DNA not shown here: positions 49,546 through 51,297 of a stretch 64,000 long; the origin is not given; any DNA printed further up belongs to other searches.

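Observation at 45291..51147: Accessory locus combining a Tad/Epd-like type IV pilus module with a HerA/VirB4-clade ATPase and four pilin-like small proteins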

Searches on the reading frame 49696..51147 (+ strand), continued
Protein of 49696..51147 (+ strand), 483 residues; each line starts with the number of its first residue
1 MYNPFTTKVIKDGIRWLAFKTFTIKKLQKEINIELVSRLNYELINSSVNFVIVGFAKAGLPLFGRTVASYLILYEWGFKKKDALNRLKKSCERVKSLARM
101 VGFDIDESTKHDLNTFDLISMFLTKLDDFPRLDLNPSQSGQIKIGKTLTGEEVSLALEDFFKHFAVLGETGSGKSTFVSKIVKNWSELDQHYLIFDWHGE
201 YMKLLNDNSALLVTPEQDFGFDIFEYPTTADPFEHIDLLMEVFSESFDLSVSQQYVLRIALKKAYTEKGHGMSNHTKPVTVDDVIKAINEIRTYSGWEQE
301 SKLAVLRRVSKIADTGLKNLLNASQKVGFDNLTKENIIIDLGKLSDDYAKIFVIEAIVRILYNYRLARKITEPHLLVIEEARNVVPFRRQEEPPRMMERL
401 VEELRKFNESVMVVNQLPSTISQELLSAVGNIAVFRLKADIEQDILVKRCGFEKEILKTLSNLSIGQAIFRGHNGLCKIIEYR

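Call 27: find_related_loci(query=A1, collection=genome_contigs, flank=8000)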
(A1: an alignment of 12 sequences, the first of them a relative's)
Query A1 (483 aa) in genome_contigs; peptide patterns used: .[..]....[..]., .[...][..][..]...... (x = any residue, [..] = any of these).
66 stretches matched a pattern; 39 encode a relative of the query (tblastn E <= 1e-3); 39 distinct loci.
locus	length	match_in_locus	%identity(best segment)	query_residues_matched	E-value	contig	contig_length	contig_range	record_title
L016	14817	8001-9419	49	8-474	4e-162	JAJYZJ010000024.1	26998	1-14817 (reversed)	MAG: archaeon isolate FK5.bin12 NODE_2053_length_26998_cov_8.842284, whole genome shotgun sequence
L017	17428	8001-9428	50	8-476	2e-161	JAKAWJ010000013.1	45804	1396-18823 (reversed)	MAG: archaeon isolate YP4.bin50 NODE_1103_length_45804_cov_1.902708, whole genome shotgun sequence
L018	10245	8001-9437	48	7-482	1e-155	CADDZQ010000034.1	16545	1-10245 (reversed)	archaeon isolate B26 genome assembly, contig: NODE_2393_length_16545_cov_13.725606, whole genome shotgun sequence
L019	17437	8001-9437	47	7-482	7e-153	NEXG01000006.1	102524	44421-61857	MAG: Candidatus Marsarchaeota G2 archaeon ECH_B_1 Archaeal_consort1_NAG2_g2_scaffold00006, whole genome shotgun sequence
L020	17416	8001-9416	45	9-480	4e-141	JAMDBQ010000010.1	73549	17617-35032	MAG: Candidatus Marsarchaeota archaeon isolate FK_Sedi_B_Bin.208 NODE_762_length_73549_cov_3.32971, whole genome shotgun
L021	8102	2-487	54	321-482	1e-58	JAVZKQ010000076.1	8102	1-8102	MAG: Thermoprotei archaeon isolate DRTY-6_201907_bins_18 DRTY-6_201907_bins_18_scaffold_76, whole genome shotgun sequenc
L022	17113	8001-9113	31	108-479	5e-54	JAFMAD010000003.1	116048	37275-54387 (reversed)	MAG: Nitrososphaerota archaeon isolate FK2_bin.84 NODE_3_length_116048_cov_10.202413, whole genome shotgun sequence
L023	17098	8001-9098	31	113-479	6e-54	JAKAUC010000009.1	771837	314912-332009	MAG: archaeon isolate YP3.bin16 NODE_3_length_771837_cov_12.6758, whole genome shotgun sequence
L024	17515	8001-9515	27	15-469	9e-54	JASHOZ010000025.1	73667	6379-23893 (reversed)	MAG: Nitrososphaerales archaeon isolate JOPF036 JOPF_NEAR_contig_358373, whole genome shotgun sequence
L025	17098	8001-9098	30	113-479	4e-53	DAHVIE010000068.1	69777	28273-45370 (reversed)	MAG TPA_asm: Thaumarchaeota archaeon isolate clean25 k141_951695, whole genome shotgun sequence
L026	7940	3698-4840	29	85-469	4e-53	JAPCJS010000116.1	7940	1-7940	MAG: Thaumarchaeota archaeon isolate AcS4-109 k141_60007_length_7940_cov_22.5882, whole genome shotgun sequence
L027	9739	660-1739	31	113-469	2e-52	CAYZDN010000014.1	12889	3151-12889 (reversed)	MAG TPA_asm: uncultured Nitrosopumilales archaeon isolate SRP271791_co1_138 genome assembly, contig: k141_442430, whole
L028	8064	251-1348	30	113-479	2e-52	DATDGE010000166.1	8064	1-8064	MAG TPA_asm: Nitrososphaerales archaeon isolate SMAG_U244 k141_390142, whole genome shotgun sequence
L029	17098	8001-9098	31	113-479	3e-52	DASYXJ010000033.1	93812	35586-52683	MAG TPA_asm: Nitrososphaerales archaeon isolate SMAG_U6305 k141_881732, whole genome shotgun sequence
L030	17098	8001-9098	30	113-479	1e-51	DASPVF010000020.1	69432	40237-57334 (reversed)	MAG TPA_asm: Nitrososphaerales archaeon isolate SMAG_U12322 k141_1329702, whole genome shotgun sequence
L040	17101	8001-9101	30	106-469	2e-50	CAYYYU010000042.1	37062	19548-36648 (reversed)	MAG TPA_asm: uncultured Nitrosopumilales archaeon isolate SRP271791_co1_140 genome assembly, contig: k141_65827, whole g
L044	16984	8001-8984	29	139-469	2e-45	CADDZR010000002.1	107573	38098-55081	archaeon isolate 13_2 genome assembly, contig: NODE_47_length_107573_cov_134.478371, whole genome shotgun sequence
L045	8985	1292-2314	32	130-469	3e-45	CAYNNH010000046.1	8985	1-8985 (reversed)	MAG TPA_asm: uncultured Nitrososphaerota archaeon isolate binchicken_co409_141 genome assembly, contig: NODE_1120_length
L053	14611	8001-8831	30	159-439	2e-38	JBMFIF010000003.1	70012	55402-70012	MAG: Thermoprotei archaeon isolate KM4324-16 NODE_3_length_70012_cov_23.747380, whole genome shotgun sequence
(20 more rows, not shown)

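Call 36: search_solved_structures(query=A1, max_evalue=0.01, show_alignments=0)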
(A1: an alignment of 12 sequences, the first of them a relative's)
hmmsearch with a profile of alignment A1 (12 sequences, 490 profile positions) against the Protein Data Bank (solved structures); distinct sequences matched with E-value up to 0.01: 16.
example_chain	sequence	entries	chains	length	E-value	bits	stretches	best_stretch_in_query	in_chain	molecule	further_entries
4d2i_A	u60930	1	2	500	4.4e-29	104.5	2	144-210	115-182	HERA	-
9x1l_A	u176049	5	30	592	5.4e-22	81.1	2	377-479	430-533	DNA helicase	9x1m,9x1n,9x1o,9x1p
9c1m_M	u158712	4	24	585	2.2e-21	79.1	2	346-483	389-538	ATP-binding protein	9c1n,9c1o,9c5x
8yho_A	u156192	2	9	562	9.3e-20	73.7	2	145-212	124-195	DUF87 domain-containing protein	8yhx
8wiv_A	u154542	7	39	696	2.9e-18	68.8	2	147-225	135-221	Helicase HerA central domain-containing protein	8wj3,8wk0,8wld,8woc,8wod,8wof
8ziq_M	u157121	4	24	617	2.3e-17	65.8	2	342-472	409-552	HerA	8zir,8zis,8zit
8xau_A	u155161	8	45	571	1.4e-15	59.9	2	168-219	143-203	ATP-binding protein | HerA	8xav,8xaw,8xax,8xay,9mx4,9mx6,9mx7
8j4u_M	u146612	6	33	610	6.1e-15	57.9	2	379-478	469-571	Nucleoside triphosphate hydrolase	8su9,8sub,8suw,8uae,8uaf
8wet_A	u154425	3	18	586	2.2e-06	29.6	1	345-456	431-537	TdpA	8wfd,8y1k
11kk_A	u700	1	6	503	0.00011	24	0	169-209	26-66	HerA like helicase YjgR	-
8wdb_D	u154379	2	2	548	0.00051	21.8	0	171-191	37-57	Probable dipeptide-transport ATP-binding protein ABC transporter DppD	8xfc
8wd9_D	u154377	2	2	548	0.00051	21.8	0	171-191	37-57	Probable dipeptide-transport ATP-binding protein ABC transporter DppD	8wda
8rq3_A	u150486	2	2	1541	0.002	19.9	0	171-201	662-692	ATP-binding cassette sub-family C member 2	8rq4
8jwi_A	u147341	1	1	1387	0.0024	19.6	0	169-214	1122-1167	Multidrug resistance protein 1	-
8jvh_A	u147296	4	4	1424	0.0025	19.6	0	169-214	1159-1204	Multidrug resistance protein 1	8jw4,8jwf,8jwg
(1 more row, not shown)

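Call 38: search_protein_families(library=pfam, proteins=[L013:3062-3856:+, L013:3837-4700:+, L023:5870-6568:+, L023:6565-7197:+, L044:5827-6528:+, L044:6525-7148:+, L053:5883-6410:+, L053:6407-7006:+, L024:6342-7004:+, L024:7001-7645:+], max_evalue=5)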
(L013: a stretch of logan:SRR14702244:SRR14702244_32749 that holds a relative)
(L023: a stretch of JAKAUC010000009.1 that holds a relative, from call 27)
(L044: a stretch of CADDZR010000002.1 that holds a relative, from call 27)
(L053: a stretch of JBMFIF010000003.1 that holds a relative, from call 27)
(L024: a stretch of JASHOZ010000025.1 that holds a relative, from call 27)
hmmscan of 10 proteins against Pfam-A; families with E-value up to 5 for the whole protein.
L013:3062-3856:+ (264 aa): 0 families

L013:3837-4700:+ (287 aa): 0 families

L023:5870-6568:+ (232 aa): 1 family
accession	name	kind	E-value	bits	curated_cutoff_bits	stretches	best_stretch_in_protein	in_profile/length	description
PF13231.12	PMT_2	-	0.098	13.3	26.1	1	24-66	97-138/160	Dolichyl-phosphate-mannose-protein mannosyltransferase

L023:6565-7197:+ (210 aa): 0 families

L044:5827-6528:+ (233 aa): 2 families
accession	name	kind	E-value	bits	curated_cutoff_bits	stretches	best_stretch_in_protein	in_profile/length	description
PF23670.1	PIGBOS1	-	0.036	14.6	27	1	44-63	10-29/54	PIGBOS1-like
PF14342.11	DUF4396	-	3.5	8.4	27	1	26-85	24-83/141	Domain of unknown function (DUF4396)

L044:6525-7148:+ (207 aa): 0 families

L053:5883-6410:+ (175 aa): 0 families

L053:6407-7006:+ (199 aa): 0 families

L024:6342-7004:+ (220 aa): 0 families

L024:7001-7645:+ (214 aa): 1 family
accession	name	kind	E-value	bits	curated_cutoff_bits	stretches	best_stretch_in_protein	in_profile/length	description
PF01318.25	Bromo_coat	-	0.058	14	27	1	70-190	45-164/189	Bromovirus coat protein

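Call 51: predict_structure(alignment_id=A1)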
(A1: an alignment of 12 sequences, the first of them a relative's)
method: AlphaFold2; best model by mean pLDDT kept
length: 483 residues; sequences in the alignment: 12
mean_pLDDT: 77.2   pTM: 0.66
mean pLDDT of the five models: 77.2, 74.8, 74.2, 70.4, 68.0
residues with pLDDT >= 90: 49; 70-90: 327; 50-70: 79; < 50: 28
segments of 3 or more residues with pLDDT < 50: 1-5, 60-67, 124-138
pLDDT, mean of each block of 10 residues (from residue 1): 51 70 67 67 77 59 51 79 84 84 68 55 48 44 85 76 72 80 85 88 74 84 72 83 87 94 89 80 93 90 92 81 81 86 86 87 62 82 82 77 68 80 80 84 88 86 84 85 77
secondary structure, 60 per line:
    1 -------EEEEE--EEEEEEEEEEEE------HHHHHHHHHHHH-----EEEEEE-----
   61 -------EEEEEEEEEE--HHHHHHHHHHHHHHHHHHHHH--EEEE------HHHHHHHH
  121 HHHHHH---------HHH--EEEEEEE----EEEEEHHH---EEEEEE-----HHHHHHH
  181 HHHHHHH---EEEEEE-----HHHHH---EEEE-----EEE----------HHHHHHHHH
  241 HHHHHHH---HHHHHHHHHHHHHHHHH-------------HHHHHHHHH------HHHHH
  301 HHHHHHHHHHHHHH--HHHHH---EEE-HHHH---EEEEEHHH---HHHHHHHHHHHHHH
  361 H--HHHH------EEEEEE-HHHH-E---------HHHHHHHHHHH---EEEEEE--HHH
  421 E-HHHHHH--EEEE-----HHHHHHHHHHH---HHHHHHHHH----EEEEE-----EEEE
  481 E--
elements in order: E8-12 E15-26 H33-44 E50-55 E68-77 H80-100 E103-106 H113-126 E141-147 E152-156 E163-168 H174-187 E191-196 H202-206 E210-213 E219-221 H232-247 H251-267 H281-289 H296-314 H317-321 E325-327 H329-332 E336-340 H347-361 H364-367 E374-379 H381-384 H396-406 E410-415 H423-428 E431-434 H440-450 H454-462 E467-471 E477-481

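Call 56: fold_search(model_id=the predicted structure, library=pdb)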
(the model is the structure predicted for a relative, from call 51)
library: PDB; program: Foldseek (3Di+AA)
matches with E <= 10: 1528; with E <= 0.001: 152
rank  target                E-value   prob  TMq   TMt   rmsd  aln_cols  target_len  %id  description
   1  4d2i_A                7.1e-16  1.00  0.51  0.53  17.6       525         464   18  Crystal structure of the HerA hexameric DNA translocase from Sulfolobus solfataricus bound to AMP-PNP (released 2014-12-03)
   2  4d2i_B                1.1e-15  1.00  0.52  0.54  17.4       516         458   19  Crystal structure of the HerA hexameric DNA translocase from Sulfolobus solfataricus bound to AMP-PNP (released 2014-12-03)
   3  9x1m_A                2.1e-15  1.00  0.50  0.43  17.7       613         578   16  The cryo-EM structure of HerA-NurA complex with AMPPNP and dsDNA from Thermococcus kodakarensis (released 2026-02-04)
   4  8xau_A                9.9e-15  1.00  0.53  0.46  16.2       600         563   16  Cryo-EM structure of HerA (released 2024-06-05)
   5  8xav_A                3.5e-14  1.00  0.53  0.46  15.6       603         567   17  Cryo-EM structure of an anti-phage defense complex (released 2024-06-05)
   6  8xau_E                4.4e-14  1.00  0.48  0.43  18.5       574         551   14  Cryo-EM structure of HerA (released 2024-06-05)
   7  8xau_F                5.4e-14  1.00  0.52  0.48  17.1       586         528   17  Cryo-EM structure of HerA (released 2024-06-05)
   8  8wiv_L                2.0e-13  1.00  0.52  0.40  16.2       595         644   16  Cryo-EM structure of a bacterial protein (released 2024-09-11)
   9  8zir_N                2.3e-13  1.00  0.44  0.41  19.9       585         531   15  DUF4297-HerA complex (released 2025-03-12)
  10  8zir_R                3.7e-13  1.00  0.51  0.46  16.7       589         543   16  DUF4297-HerA complex (released 2025-03-12)
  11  8xaw_D                3.7e-13  1.00  0.47  0.42  16.8       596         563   15  Cryo-EM structure of an anti-phage defense complex bound to AMPPNP and DNA at state 1 (released 2024-06-05)
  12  8ziq_O                4.6e-13  1.00  0.50  0.43  16.5       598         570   16  HerA-DUF4297 complex with DNA (released 2025-03-12)
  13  8yhx_A                5.4e-13  1.00  0.50  0.43  17.8       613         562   14  Cryo-EM structure of the trimeric HerA (released 2024-11-06)
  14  8zir_Q                5.4e-13  1.00  0.48  0.43  16.1       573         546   16  DUF4297-HerA complex (released 2025-03-12)
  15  4ag6_B                5.8e-13  1.00  0.54  0.67   4.9       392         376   18  Structure of VirB4 of Thermoanaerobacter pseudethanolicus (released 2012-07-04)
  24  4ag5_B                1.2e-12  1.00  0.55  0.70   4.7       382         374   18  Structure of VirB4 of Thermoanaerobacter pseudethanolicus (released 2012-07-04)
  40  4ag5_A                1.0e-11  1.00  0.54  0.67   4.9       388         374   18  Structure of VirB4 of Thermoanaerobacter pseudethanolicus (released 2012-07-04)
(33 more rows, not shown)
